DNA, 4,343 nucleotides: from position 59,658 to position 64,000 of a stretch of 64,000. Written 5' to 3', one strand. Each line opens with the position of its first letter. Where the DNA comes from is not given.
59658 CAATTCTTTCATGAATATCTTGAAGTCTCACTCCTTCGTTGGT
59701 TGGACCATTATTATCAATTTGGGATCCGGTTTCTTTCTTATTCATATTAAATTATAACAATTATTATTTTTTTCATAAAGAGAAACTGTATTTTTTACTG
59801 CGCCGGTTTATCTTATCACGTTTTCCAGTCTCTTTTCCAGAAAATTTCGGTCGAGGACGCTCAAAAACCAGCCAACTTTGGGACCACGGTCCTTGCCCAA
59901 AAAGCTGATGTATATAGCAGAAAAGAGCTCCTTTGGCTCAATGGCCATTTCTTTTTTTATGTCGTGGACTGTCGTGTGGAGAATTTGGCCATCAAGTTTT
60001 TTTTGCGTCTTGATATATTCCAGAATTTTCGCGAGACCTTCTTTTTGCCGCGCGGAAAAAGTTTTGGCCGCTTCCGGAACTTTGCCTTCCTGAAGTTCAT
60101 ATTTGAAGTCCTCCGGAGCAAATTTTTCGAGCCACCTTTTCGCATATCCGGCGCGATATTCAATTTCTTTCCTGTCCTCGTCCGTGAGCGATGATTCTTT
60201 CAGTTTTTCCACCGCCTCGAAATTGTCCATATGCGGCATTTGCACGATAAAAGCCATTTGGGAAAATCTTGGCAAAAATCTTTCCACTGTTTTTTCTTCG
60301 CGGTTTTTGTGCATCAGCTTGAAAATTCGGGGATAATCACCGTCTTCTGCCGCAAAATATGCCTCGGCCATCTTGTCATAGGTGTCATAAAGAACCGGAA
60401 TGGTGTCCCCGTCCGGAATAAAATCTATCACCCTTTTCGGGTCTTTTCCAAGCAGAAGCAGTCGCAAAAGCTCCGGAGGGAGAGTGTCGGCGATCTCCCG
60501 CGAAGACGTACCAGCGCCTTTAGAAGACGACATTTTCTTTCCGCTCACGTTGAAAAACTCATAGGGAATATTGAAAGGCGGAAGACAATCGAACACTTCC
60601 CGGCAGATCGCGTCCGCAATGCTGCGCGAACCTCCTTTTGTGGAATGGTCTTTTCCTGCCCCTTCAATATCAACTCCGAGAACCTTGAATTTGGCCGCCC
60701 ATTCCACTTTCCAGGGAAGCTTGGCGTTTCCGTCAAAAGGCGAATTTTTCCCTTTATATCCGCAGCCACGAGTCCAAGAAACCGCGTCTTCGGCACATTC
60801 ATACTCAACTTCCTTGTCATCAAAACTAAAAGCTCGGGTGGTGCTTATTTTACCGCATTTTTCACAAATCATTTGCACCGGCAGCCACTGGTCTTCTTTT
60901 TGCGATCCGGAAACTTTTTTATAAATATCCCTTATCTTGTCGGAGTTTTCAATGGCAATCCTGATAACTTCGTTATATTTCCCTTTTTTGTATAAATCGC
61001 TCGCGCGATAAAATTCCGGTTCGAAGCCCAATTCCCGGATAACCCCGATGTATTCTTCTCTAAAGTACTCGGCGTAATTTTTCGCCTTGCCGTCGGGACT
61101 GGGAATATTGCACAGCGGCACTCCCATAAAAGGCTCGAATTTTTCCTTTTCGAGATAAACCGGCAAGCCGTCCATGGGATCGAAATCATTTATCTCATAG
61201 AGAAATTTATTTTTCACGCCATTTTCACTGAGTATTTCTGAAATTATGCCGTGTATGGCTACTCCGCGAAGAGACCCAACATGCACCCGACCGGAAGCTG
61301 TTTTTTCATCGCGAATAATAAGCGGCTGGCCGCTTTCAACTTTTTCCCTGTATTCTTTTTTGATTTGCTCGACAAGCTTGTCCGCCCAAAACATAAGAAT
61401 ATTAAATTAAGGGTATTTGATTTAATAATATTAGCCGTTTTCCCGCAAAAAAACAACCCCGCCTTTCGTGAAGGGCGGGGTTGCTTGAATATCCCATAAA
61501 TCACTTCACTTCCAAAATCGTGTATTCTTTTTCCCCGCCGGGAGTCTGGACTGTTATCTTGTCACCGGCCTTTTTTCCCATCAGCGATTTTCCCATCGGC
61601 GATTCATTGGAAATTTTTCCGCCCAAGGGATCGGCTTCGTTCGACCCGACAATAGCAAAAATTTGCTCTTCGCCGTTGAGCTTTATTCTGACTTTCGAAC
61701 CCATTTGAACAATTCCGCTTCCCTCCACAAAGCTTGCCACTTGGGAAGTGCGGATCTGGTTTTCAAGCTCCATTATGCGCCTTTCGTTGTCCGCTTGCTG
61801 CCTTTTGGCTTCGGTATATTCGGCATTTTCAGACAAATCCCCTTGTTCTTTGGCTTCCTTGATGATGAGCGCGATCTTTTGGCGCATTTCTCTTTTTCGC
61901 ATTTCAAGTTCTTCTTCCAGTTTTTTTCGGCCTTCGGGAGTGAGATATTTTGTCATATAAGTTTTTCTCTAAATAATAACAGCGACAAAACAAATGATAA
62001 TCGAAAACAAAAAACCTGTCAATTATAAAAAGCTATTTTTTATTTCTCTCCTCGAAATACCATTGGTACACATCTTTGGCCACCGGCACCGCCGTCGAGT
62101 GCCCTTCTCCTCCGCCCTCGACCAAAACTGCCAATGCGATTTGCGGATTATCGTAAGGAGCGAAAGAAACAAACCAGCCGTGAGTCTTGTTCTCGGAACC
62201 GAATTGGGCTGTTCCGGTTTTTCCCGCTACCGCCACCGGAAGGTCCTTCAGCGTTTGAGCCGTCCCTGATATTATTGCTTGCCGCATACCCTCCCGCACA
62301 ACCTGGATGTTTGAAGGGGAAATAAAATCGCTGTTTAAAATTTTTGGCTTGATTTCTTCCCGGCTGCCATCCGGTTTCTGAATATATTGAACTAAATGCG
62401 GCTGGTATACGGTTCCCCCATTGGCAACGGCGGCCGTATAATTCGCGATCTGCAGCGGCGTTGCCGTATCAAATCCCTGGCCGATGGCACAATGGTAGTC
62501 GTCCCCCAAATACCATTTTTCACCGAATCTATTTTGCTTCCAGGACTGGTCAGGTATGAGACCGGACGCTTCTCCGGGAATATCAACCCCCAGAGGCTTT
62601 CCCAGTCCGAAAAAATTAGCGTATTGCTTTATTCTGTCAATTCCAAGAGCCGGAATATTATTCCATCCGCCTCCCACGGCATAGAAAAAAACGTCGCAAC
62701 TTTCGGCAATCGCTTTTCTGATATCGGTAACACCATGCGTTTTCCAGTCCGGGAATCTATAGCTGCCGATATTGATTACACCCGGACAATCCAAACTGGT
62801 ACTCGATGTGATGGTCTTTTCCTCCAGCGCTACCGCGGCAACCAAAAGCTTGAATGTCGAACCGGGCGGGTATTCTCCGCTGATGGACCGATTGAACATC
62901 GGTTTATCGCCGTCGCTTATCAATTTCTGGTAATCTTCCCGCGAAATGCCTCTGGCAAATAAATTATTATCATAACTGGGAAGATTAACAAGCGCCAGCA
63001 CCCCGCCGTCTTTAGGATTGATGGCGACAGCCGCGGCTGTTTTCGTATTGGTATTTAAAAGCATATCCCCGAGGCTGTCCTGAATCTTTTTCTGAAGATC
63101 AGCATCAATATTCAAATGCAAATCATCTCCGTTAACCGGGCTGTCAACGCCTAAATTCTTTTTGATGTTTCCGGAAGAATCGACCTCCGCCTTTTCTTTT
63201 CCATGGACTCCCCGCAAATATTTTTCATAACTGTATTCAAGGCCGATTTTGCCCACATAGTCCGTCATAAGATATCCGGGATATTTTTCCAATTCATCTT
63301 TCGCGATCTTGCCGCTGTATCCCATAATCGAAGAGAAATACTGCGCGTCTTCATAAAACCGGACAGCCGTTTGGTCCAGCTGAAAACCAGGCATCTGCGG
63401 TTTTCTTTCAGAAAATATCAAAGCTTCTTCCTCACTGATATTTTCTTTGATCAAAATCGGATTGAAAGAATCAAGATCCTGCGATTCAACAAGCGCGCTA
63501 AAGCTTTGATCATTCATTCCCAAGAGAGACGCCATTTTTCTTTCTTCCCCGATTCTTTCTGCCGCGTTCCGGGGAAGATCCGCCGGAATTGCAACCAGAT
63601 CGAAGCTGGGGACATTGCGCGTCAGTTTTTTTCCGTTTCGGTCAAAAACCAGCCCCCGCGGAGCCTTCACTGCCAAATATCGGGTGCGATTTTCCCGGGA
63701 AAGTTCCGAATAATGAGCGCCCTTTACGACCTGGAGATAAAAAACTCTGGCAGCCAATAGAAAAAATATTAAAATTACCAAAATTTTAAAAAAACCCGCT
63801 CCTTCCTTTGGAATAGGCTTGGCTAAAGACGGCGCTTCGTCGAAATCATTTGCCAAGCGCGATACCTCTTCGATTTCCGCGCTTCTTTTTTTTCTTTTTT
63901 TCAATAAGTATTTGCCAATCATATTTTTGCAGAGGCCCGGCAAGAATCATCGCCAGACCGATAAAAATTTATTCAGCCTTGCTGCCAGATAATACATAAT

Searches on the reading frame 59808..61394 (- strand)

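Call 18: search_protein_families(library=pfam, proteins=[window:59808-61394:-], max_evalue=0.0001)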
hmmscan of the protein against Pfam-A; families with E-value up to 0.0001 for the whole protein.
window:59808-61394:- (528 aa): 2 families
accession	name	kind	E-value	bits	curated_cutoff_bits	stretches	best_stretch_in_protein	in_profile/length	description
PF01921.24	tRNA-synt_1f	-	5.1e-92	309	27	1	2-356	2-352/360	tRNA synthetases class I (K)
PF19269.4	Anticodon_2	-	5.3e-06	27.3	23.6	0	441-527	55-141/141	Anticodon binding domain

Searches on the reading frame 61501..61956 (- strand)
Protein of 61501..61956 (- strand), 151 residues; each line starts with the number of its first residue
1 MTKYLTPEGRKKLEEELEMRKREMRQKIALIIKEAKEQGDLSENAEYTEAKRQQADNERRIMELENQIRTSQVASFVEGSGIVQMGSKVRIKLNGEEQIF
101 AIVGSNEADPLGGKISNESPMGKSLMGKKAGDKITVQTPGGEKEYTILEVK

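Call 18: search_protein_families(library=pfam, proteins=[window:61501-61956:-], max_evalue=0.0001)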
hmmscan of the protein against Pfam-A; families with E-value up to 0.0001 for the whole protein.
window:61501-61956:- (151 aa): 2 families
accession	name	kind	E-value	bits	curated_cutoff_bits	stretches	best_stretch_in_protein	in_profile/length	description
PF01272.25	GreA_GreB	-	1.8e-24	86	26.9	1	81-151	4-76/77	Transcription elongation factor, GreA/GreB, C-term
PF03449.20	GreA_GreB_N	-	6.7e-23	81.1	24.5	1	4-73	2-71/71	Transcription elongation factor, N-terminal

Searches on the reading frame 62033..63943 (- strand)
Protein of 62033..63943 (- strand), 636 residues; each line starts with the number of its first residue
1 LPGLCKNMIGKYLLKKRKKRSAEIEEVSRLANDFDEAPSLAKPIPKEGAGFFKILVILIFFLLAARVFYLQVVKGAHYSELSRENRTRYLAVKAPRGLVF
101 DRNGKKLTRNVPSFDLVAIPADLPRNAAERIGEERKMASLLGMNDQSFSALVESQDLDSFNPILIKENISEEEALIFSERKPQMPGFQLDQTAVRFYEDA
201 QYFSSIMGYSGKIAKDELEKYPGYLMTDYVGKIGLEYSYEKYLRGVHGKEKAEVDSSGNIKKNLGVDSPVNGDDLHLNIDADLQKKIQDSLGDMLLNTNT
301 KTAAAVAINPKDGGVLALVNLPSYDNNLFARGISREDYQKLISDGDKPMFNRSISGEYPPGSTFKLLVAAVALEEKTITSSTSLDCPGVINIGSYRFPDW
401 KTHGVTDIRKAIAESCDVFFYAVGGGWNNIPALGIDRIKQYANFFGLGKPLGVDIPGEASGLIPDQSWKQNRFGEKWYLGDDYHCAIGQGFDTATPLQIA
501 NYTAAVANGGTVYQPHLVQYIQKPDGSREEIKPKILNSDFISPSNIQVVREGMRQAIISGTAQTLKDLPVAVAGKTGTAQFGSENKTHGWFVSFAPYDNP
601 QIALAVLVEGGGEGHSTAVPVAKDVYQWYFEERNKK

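Call 18: search_protein_families(library=pfam, proteins=[window:62033-63943:-], max_evalue=0.0001)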
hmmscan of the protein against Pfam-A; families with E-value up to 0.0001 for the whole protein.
window:62033-63943:- (636 aa): 2 families
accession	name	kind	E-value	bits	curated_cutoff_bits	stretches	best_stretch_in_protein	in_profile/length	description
PF00905.27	Transpeptidase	-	4.1e-67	226.9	22.1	1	304-626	2-298/299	Penicillin binding protein transpeptidase domain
PF03717.20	PBP_dimer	-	3.3e-39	135.6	24.4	1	92-263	2-178/180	Penicillin-binding Protein dimerisation domain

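Call 83: find_encoding_contigs(protein=window:62033-63943:-, flank=10000, max_places=3)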
Protein window:62033-63943:- (636 aa): no gene with exactly this product is on record in the collection.
